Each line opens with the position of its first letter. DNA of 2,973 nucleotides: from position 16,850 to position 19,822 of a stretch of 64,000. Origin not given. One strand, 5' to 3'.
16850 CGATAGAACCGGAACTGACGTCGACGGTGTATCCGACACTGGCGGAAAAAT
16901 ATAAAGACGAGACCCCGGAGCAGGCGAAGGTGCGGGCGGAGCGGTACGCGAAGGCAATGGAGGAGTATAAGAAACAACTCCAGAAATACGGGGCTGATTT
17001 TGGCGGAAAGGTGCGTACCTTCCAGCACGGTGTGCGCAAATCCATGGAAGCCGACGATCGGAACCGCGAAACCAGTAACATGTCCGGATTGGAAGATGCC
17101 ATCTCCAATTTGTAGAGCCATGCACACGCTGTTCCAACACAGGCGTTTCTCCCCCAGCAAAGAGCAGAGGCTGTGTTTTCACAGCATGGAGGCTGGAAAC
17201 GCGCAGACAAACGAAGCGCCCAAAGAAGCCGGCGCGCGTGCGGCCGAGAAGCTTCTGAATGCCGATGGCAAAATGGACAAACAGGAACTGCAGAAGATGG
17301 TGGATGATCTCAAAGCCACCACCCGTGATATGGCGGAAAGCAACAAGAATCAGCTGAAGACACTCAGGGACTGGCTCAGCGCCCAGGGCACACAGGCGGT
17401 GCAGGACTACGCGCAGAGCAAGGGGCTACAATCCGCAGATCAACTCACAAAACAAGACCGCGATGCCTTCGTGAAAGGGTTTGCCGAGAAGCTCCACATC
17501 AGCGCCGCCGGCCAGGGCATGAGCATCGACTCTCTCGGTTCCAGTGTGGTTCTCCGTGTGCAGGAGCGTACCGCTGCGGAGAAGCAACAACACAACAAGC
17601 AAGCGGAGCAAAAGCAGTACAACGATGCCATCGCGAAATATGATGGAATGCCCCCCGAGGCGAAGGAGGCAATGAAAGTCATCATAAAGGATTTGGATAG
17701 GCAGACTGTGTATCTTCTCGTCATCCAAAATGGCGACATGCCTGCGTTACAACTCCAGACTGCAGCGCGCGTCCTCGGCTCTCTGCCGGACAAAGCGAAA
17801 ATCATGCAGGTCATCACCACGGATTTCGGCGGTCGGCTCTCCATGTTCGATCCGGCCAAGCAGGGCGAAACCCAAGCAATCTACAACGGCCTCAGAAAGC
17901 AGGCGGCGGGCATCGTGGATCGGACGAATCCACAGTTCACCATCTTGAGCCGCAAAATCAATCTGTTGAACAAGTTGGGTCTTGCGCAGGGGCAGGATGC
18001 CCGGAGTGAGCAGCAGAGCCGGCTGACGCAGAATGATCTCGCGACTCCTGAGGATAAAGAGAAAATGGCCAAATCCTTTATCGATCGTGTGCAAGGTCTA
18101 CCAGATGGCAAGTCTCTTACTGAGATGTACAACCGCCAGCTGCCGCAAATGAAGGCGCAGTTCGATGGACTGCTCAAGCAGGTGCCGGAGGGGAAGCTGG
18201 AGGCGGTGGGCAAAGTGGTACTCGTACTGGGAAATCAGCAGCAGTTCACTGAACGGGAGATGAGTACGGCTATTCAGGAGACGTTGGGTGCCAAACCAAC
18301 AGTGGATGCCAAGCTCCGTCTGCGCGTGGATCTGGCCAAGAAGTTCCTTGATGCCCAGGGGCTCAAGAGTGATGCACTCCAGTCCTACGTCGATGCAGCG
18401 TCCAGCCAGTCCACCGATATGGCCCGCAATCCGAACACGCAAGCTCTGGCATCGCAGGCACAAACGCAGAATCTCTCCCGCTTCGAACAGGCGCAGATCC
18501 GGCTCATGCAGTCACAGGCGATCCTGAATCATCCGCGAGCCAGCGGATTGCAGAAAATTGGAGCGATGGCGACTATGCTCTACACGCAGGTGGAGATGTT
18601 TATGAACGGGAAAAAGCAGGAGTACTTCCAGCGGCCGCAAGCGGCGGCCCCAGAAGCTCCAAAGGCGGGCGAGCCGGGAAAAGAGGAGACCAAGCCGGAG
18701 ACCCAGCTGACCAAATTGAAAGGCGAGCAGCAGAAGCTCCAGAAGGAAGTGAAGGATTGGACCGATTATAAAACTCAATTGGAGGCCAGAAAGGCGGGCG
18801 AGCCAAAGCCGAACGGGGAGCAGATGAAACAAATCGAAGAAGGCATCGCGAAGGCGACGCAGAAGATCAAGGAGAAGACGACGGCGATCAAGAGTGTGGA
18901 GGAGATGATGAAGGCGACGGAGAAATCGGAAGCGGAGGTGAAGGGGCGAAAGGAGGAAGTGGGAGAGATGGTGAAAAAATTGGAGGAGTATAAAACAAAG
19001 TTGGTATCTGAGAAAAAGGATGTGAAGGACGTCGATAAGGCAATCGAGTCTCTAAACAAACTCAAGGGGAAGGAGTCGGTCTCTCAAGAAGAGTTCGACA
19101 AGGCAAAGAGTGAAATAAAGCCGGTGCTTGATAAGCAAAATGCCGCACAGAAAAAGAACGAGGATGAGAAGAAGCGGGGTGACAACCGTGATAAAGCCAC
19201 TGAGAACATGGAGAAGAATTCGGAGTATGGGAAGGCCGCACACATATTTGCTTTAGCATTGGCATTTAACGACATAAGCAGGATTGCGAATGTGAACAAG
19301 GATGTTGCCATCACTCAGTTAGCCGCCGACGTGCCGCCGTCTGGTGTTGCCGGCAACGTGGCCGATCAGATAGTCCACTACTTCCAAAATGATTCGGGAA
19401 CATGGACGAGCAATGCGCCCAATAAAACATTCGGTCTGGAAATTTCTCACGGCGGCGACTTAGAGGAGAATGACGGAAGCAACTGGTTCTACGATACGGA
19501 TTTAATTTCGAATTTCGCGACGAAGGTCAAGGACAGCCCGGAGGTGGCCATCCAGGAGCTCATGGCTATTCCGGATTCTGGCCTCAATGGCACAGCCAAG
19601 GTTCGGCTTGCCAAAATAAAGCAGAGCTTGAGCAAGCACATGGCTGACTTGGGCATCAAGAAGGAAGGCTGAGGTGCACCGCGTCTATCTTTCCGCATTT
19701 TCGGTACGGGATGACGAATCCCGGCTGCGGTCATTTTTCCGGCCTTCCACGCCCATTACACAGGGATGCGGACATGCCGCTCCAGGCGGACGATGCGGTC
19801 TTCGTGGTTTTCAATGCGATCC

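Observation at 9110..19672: Four-gene cluster built around a 2367-aa giant protein and an ~830-aa coiled-coil protein, with no recognisable enzymatic domain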

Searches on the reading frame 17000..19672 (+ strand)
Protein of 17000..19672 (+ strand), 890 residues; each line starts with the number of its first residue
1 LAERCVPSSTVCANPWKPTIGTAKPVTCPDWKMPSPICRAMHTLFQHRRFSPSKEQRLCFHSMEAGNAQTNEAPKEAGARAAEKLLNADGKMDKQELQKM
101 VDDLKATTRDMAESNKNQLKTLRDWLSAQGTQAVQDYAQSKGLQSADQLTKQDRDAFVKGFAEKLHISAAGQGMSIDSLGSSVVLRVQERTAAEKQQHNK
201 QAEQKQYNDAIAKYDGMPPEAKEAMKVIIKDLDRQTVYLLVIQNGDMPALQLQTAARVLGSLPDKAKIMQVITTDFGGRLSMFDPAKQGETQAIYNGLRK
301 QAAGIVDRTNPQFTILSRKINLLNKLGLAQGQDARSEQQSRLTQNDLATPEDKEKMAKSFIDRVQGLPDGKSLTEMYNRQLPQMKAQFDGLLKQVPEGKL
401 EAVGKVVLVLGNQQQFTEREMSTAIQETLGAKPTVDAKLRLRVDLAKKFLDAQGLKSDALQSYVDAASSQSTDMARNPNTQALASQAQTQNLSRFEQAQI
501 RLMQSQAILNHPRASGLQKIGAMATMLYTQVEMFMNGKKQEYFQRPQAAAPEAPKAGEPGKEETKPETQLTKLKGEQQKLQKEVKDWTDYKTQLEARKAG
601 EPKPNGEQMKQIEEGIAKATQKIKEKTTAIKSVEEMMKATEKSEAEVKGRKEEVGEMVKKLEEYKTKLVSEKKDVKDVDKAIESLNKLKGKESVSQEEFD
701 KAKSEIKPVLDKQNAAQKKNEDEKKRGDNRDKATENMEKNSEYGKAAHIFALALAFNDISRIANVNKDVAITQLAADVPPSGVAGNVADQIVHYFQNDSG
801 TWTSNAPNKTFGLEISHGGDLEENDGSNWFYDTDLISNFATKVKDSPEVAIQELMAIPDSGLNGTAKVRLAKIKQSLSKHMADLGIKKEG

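Call 6: search_protein_families(library=pfam, proteins=[window:17000-19672:+], max_evalue=0.1)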
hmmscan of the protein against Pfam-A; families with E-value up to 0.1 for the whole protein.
window:17000-19672:+ (890 aa): 0 families

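Call 37: find_homologous_proteins(query=window:17120-19669:+, max_evalue=0.01)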
Query window:17120-19669:+ (850 aa): 1 proteins with E <= 0.01 among 8000 candidates.
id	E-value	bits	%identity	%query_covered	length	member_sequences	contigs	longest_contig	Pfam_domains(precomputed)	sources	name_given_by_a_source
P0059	0.0e+0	1829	100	100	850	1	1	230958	-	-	-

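Call 54: search_protein_families(library=phrogs, proteins=[window:17120-19669:+], max_evalue=0.01)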
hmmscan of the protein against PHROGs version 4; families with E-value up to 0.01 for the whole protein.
window:17120-19669:+ (850 aa): 1 family
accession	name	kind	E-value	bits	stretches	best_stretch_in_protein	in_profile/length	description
phrog_788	-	tail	0.0049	17.6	1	562-683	148-268/297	tail protein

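Call 58: search_protein_families(library=pfam, alignment_id=A4, max_evalue=0.001)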
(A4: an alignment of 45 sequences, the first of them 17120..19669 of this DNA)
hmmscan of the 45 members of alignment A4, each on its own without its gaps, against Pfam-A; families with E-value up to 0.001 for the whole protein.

A. member 1, window:17120-19669:+ (850 aa): 0 families

B. families by the number of members that match (of 45 scanned): 7 families
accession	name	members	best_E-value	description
PF04102.17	SlyX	2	0.00062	SlyX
PF00038.26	Filament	1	1.3e-05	Intermediate filament protein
PF20400.3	BAR_4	1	6.5e-05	BAR-like domain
PF05227.19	CHASE3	1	0.00023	CHASE3 domain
PF15294.11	Leu_zip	1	0.00048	Leucine zipper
PF11727.13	ISG65-75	1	0.00052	Invariant surface glycoprotein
PF03999.17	MAP65_ASE1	1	0.00059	Microtubule associated protein (MAP65/ASE1 family)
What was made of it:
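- On Polymorphic toxin systems: None of the 45 partners nor the window proteins has a toxin domain (calls 6, 58).
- Closest known: Lap-LXG. Different: No LXG or WXG100 domain (calls 6, 58).
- The only Pfam hits among the 45 partners are weak matches to coiled-coil and filament-type families such as Filament, BAR_4 and MAP65 (call 58).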

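Call 68: search_protein_families(library=ncbifam, proteins=[window:17120-19669:+], max_evalue=0.1)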
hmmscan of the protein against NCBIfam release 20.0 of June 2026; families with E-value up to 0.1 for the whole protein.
window:17120-19669:+ (850 aa): 0 families
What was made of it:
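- On T7SSb LXG toxin / WXG100 / Lap partners: No Pfam or NCBIfam hit (calls 6, 58, 68).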

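Call 92: search_protein_families(library=padloc, proteins=[window:17120-19669:+], max_evalue=0.01)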
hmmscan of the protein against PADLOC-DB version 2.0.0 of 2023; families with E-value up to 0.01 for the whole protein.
window:17120-19669:+ (850 aa): 1 family
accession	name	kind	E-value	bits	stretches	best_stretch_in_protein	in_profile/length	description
PDLC00006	DruC1|DruC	-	0.00024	17.7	1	549-719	200-369/626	Unknown function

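Call 102: search_solved_structures(query=window:17120-19669:+, max_evalue=1)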
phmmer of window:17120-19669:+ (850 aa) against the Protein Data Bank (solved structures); distinct sequences matched with E-value up to 1: 0.
